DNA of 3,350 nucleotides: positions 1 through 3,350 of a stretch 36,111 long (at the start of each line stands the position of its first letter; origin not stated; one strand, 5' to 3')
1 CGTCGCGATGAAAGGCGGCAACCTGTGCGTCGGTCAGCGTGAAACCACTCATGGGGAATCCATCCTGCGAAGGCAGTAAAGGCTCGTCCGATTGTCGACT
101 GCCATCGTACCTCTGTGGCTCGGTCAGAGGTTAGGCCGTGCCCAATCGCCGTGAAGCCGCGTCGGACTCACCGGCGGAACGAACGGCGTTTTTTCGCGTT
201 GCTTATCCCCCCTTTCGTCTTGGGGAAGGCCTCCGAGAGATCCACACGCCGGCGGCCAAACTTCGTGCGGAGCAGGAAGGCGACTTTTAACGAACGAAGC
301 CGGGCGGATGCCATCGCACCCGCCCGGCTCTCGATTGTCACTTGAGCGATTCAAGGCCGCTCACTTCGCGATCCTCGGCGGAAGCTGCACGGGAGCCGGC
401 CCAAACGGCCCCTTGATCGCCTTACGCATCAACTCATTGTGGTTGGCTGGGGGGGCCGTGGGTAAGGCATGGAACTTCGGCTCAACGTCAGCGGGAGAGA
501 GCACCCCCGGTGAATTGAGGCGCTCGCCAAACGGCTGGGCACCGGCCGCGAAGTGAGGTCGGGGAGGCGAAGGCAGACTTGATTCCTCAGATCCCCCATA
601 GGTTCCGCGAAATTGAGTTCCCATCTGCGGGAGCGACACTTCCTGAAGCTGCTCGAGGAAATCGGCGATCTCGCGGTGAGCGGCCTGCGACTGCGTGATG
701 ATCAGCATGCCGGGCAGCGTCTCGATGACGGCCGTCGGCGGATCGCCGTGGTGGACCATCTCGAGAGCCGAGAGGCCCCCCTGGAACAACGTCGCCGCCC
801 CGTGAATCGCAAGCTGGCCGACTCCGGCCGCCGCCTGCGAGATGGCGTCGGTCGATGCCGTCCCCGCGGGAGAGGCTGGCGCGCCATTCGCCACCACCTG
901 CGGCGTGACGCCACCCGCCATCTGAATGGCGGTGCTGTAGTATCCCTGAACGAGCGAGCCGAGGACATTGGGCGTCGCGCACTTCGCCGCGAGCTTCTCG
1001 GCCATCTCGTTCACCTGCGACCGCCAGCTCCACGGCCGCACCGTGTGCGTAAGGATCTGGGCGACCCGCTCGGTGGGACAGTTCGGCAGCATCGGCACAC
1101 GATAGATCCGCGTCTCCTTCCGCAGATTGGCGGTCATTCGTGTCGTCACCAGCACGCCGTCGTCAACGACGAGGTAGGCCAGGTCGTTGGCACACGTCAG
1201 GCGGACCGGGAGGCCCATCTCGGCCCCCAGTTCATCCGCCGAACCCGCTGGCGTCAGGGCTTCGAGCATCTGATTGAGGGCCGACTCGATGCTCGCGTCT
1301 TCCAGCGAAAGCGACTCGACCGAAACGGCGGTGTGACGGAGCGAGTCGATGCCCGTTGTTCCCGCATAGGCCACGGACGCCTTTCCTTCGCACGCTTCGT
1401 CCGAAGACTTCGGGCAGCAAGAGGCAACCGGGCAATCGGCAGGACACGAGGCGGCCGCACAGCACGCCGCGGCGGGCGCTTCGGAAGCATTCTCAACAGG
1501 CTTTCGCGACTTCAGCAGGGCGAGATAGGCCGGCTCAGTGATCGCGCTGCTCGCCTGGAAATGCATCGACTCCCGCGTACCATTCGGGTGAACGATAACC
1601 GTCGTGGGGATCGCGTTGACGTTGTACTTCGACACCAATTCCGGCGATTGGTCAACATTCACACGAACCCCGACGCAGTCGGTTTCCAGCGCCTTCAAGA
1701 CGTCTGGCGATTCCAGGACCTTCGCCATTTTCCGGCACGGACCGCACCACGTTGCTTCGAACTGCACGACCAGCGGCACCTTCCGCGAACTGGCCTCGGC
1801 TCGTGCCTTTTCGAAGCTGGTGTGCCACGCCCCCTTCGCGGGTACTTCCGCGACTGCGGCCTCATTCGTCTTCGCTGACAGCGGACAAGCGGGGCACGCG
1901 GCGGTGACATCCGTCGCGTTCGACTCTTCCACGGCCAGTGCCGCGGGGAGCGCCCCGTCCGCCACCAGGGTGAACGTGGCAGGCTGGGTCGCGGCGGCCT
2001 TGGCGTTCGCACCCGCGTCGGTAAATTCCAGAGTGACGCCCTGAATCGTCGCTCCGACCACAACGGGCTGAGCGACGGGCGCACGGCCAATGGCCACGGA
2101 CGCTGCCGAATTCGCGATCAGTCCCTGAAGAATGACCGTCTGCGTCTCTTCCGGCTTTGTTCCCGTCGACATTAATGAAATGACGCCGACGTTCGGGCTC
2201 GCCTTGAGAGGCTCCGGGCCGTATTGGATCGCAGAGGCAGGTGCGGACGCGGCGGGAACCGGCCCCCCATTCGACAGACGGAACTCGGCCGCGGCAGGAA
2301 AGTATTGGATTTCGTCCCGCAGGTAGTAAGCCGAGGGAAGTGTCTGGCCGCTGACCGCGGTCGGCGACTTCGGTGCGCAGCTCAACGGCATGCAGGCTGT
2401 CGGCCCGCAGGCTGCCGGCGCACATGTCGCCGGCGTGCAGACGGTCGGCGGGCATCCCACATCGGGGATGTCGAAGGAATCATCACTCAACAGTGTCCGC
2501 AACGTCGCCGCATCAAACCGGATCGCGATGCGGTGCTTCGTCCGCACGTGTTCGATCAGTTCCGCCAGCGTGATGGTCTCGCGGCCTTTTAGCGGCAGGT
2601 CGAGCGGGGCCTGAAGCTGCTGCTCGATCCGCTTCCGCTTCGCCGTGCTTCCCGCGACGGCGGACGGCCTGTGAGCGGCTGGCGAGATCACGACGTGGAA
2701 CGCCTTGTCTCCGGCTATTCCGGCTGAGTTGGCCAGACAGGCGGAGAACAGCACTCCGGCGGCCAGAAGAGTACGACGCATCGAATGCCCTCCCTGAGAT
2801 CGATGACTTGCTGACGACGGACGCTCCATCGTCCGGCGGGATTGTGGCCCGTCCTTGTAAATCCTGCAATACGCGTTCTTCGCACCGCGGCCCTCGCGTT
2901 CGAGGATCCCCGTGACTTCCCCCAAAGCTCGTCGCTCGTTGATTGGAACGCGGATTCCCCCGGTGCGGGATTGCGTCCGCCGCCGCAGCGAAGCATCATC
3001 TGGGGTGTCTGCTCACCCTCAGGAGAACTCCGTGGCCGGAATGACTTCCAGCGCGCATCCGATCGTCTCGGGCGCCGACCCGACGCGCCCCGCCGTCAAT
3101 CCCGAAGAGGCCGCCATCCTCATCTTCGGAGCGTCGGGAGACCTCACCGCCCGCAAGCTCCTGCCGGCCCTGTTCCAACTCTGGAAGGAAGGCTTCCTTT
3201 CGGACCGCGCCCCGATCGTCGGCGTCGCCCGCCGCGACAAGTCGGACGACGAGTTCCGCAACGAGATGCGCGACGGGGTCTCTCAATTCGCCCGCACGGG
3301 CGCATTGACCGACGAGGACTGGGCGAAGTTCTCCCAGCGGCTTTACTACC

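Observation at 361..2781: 806-aa secreted protein combining one thioredoxin fold with two proline-spaced cysteine arrays and an unassigned C-terminal domain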

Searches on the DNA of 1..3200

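Call 64: search_rna_families(source=window, start=1, end=3200, threshold=evalue, max_evalue=0.1)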
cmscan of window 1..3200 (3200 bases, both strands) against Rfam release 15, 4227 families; matches with E-value up to 0.1: 0.
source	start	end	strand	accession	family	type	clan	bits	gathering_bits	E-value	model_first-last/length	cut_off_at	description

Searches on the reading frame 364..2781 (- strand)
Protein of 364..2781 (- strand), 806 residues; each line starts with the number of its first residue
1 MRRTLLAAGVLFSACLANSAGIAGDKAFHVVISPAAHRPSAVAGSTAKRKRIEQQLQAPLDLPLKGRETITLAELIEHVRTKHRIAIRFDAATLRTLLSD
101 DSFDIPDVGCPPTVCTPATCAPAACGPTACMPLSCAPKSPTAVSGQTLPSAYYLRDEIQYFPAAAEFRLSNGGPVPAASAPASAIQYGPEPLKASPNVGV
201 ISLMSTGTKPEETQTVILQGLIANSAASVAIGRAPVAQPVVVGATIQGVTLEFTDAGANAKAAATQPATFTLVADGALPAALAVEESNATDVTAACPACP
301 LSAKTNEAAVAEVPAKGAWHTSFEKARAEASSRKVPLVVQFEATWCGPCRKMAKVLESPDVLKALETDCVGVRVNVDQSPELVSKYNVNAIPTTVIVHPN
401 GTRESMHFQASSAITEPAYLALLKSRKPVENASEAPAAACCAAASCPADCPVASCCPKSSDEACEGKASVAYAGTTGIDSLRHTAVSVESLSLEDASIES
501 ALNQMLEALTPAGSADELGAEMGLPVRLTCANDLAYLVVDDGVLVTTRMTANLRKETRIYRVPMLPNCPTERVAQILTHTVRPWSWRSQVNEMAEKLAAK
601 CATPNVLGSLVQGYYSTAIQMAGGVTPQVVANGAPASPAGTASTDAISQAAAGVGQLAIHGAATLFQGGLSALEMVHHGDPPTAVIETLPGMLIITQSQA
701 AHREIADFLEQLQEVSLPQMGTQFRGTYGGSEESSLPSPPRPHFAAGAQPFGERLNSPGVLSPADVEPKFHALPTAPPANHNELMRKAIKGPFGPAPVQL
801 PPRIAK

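Call 4: search_protein_families(library=pfam, proteins=[window:364-2781:-], max_evalue=1)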
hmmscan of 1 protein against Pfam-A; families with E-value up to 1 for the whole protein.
window:364-2781:- (806 aa): 9 families
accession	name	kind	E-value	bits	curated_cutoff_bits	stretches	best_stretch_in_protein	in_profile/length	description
PF00085.26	Thioredoxin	-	4.1e-13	49.7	23.5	1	331-404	15-86/103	Thioredoxin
PF13899.12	Thioredoxin_7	-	5.7e-13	49.2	27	1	318-399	1-83/83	Thioredoxin-like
PF13098.12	Thioredoxin_2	-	3.8e-07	30.8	27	1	332-400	3-85/104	Thioredoxin-like domain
PF13905.12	Thioredoxin_8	-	0.00025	21.8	27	1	363-401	55-92/94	Thioredoxin-like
PF03190.21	Thioredox_DsbH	-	0.0023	18.4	27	1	318-387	21-91/163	Protein of unknown function, DUF255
PF00578.27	AhpC-TSA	-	0.061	13.7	26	0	333-397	24-88/124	AhpC/TSA family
PF11883.13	DUF3403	-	0.16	12.5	28.9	1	731-754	1-24/45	Domain of unknown function (DUF3403)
PF07689.18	KaiB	-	0.16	12.2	27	1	374-400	35-61/82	KaiB domain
PF04756.19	OST3_OST6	-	0.36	10.7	27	1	365-407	70-111/294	OST3 / OST6 family, transporter family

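Call 5: search_protein_families(library=ncbifam, proteins=[window:364-2781:-], max_evalue=1)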
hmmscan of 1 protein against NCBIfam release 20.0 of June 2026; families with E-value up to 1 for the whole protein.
window:364-2781:- (806 aa): 16 families
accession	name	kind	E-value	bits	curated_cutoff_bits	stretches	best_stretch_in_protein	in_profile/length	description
TIGR01068.1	thioredoxin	equivalog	4.2e-14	52.5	96.8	1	327-404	7-81/101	thioredoxin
NF045694.1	seleno_TsoB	exception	3.6e-12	45.2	805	1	318-403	458-549/572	rhodanese/DsbD fusion-like selenoprotein TsoB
NF008229.0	PRK10996.1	equivalog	3.2e-10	39.9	125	1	333-403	51-118/141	thioredoxin TrxC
NF006898.0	PRK09381.1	equivalog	7.4e-08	32.8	138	1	337-401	24-85/109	thioredoxin TrxA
TIGR01126.1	pdi_dom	equivalog_domain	4.9e-07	30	107.2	1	334-410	14-90/105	protein disulfide-isomerase domain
NF001419.0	PRK00293.1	subfamily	0.00038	19.2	330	1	321-404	464-551/574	protein-disulfide reductase DsbD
TIGR01130.1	ER_PDI_fam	subfamily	0.00096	18.8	344.25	1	337-398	21-83/476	protein disulfide-isomerase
NF002854.0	PRK03147.1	subfamily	0.00098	19.1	170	1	373-407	122-156/176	thiol-disulfide oxidoreductase ResA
NF041199.1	trx7_PDZ_seleno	equivalog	0.0067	15.4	300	1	318-374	2-60/390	Trx7/PDZ domain-containing (seleno)protein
TIGR02187.2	PDO_seleno_TRX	equivalog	0.014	14.8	185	1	335-408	19-89/209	protein disulfide oxidoreductase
TIGR00385.1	dsbE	subfamily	0.021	14.4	123.15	1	325-357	54-86/173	DsbE family thiol:disulfide interchange protein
NF041202.1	StoA_CxxC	exception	0.028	14.3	210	0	368-404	109-145/163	endospore biogenesis thiol-disulfide oxidoreductase StoA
TIGR02196.1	GlrX_YruB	hypoth_equivalog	0.03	14.8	88.55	1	342-398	6-58/74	glutaredoxin-like protein, YruB-family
NF043050.1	DisulfRedDsbH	equivalog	0.075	13.1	190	1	293-404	17-142/166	disulfide reductase DsbH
NF041383.1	Trx_VPGUxxT_two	exception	0.09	12.4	275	1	318-375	6-65/287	VPGUxxT family thioredoxin-like (seleno)protein, type 2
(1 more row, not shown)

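Call 6: find_homologous_proteins(query=window:364-2781:-)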
Query window:364-2781:- (806 aa): 5 proteins with E <= 0.001 among 8000 candidates.
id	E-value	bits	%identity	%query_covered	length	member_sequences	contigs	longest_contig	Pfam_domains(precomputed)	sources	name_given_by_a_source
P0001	0.0e+0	1771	100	100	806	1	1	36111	PF00085.27,PF13899.13,PF13098.14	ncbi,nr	ncbi:MAG: thioredoxin family protein [Planctomycetaceae bacterium]|nr:thioredoxin family protein [Pl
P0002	0.0e+0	1327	84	90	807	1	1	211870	PF00085.27,PF13899.13,PF13098.14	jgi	jgi:thiol-disulfide isomerase/thioredoxin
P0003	0.0e+0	1196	71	100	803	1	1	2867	PF00085.27,PF13899.13,PF13098.14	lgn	-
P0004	2.5e-295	1000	77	53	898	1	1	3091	PF04972.23,PF00085.27,PF13899.13,PF13098.14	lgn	-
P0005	2.0e-181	624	68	56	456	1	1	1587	-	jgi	jgi:hypothetical protein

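Call 15: find_encoding_contigs(protein=P0002, flank=10000, max_places=3)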
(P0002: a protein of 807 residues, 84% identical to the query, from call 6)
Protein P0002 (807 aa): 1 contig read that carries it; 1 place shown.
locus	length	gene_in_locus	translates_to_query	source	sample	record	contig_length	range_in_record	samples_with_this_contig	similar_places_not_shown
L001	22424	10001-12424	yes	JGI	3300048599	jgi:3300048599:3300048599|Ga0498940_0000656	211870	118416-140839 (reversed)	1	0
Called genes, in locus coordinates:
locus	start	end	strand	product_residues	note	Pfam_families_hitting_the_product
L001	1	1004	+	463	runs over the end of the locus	PF02589:LUD_dom, PF12797:Fer4_2 (faint), PF13237:Fer4_10 (faint), PF12838:Fer4_7 (weak), PF13183:Fer4_8, PF13187:Fer4_9 (weak), PF13534:Fer4_17, PF11870:LutB_C (weak), +2 more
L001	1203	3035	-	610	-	PF13941:MutL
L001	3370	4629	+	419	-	PF00109:ketoacyl-synt, PF02801:Ketoacyl-synt_C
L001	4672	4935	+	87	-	PF00550:PP-binding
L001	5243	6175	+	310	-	PF01557:FAA_hydrolase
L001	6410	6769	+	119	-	-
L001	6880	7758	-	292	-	PF00085:Thioredoxin, PF03190:Thioredox_DsbH (weak), PF13899:Thioredoxin_7, PF13098:Thioredoxin_2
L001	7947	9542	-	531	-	PF00479:G6PD_N, PF02781:G6PD_C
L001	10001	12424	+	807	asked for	PF00085:Thioredoxin, PF13899:Thioredoxin_7, PF13098:Thioredoxin_2 (weak)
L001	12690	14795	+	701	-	PF01602:Adaptin_N (faint), PF02985:HEAT (faint), PF12717:Cnd1 (faint), PF00514:Arm (faint), PF03130:HEAT_PBS (faint), PF13513:HEAT_EZ (faint), PF13646:HEAT_2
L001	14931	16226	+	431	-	PF07690:MFS_1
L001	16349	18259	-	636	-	PF00753:Lactamase_B, PF12706:Lactamase_B_2 (faint), PF00753:Lactamase_B, PF23023:Anti-Pycsar_Apyc1 (weak)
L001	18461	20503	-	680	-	PF22842:Pel9A-like_beta_helix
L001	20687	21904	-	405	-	PF24316:Tli3 (faint), PF13859:BNR_3, PF13088:BNR_2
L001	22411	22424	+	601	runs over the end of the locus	PF08448:PAS_4 (faint), PF01590:GAF, PF13492:GAF_3, PF13185:GAF_2, PF00072:Response_reg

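Call 19: predict_structure(alignment_id=A1)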
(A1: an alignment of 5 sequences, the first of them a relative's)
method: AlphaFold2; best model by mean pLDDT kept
length: 806 residues; sequences in the alignment: 5
mean_pLDDT: 29.2   pTM: 0.20
mean pLDDT of the five models: 29.2, 28.6, 28.1, 26.4, 25.9
residues with pLDDT >= 90: 0; 70-90: 0; 50-70: 0; < 50: 806
segments of 3 or more residues with pLDDT < 50: 1-806
pLDDT, mean of each block of 10 residues (from residue 1): 33 26 28 28 36 35 35 40 34 35 28 26 27 23 24 22 23 24 25 26 30 28 26 25 25 25 24 23 22 22 25 33 45 37 35 39 38 36 33 31 26 26 23 23 26 29 31 27 25 30 33 28 27 29 33 32 35 37 32 40 31 28 26 26 29 29 31 28 26 27 32 31 25 26 27 25 26 27 28 30 29
secondary structure, 60 per line:
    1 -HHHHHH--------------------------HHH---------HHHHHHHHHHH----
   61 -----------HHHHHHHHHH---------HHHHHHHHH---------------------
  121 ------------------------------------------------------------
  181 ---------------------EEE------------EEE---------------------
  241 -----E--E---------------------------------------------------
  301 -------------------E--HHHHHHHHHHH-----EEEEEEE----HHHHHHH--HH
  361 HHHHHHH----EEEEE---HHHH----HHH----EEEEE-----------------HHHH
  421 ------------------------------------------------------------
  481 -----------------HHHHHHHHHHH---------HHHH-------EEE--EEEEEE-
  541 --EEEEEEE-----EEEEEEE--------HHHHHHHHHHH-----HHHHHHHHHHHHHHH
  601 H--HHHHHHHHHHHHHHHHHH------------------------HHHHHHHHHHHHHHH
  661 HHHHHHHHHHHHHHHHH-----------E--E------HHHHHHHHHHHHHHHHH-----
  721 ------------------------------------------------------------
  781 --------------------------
elements in order (helices of 4 or more, strands of 3 or more residues): H2-7 H46-56 H72-81 H91-99 E202-204 E217-219 H323-333 E339-345 H350-356 H359-367 E372-376 H380-383 E395-399 H417-420 H498-508 H518-521 E529-531 E534-539 E543-549 E555-561 H570-580 H586-601 H604-621 H646-677 H699-715

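Call 51: search_protein_families(library=pfam, proteins=[P0004], max_evalue=0.001)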
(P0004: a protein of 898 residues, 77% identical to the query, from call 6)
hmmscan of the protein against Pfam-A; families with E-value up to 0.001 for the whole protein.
P0004 (898 aa): 5 families
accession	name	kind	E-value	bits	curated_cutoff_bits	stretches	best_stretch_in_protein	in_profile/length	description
PF04972.22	BON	-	6.5e-22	78.1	27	2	208-272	4-68/69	BON domain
PF13899.12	Thioredoxin_7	-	1.5e-14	54.3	27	1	418-499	1-83/83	Thioredoxin-like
PF00085.26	Thioredoxin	-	1.7e-13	50.9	23.5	1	430-510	14-92/103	Thioredoxin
PF13098.12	Thioredoxin_2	-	7.3e-06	26.7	27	1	431-509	2-94/104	Thioredoxin-like domain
PF03190.21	Thioredox_DsbH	-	0.00013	22.4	27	1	418-486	21-90/163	Protein of unknown function, DUF255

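Call 72: list_cluster_members(proteins=[P0001, P0006, P0008, P0007, P0052, P0121, P0114, P0018])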
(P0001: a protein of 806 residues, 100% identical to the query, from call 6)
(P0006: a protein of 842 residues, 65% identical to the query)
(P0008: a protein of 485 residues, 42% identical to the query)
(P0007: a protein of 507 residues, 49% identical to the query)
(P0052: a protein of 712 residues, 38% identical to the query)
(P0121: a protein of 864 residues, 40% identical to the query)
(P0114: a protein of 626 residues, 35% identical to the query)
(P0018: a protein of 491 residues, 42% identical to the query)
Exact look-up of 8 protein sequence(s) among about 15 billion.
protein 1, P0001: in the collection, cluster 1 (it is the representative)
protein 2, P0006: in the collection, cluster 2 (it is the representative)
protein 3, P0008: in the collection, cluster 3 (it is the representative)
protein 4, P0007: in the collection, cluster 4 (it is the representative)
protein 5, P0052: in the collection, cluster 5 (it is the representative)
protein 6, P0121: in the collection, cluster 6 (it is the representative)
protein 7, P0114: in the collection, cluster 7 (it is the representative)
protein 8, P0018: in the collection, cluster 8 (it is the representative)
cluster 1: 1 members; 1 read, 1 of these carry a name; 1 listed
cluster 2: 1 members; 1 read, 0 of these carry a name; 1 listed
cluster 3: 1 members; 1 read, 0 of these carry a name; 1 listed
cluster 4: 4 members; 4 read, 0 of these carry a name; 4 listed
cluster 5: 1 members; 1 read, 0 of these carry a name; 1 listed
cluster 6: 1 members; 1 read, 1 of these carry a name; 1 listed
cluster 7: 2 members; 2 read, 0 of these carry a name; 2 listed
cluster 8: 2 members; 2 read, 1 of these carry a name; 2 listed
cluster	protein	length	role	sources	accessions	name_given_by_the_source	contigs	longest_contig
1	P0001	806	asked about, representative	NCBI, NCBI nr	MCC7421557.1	MAG: thioredoxin family protein [Planctomycetaceae bacterium] | thioredoxin family protein [Planctomycetaceae bacterium]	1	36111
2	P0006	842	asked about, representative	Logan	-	-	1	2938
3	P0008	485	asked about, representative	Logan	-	-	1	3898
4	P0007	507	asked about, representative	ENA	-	-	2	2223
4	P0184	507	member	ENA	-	-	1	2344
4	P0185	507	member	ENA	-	-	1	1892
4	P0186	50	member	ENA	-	-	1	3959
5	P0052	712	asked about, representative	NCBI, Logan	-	-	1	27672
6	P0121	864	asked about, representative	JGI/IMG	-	hypothetical protein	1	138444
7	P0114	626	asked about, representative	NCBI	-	-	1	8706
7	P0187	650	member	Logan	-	-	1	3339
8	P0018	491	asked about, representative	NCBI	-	-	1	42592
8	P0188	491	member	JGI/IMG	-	hypothetical protein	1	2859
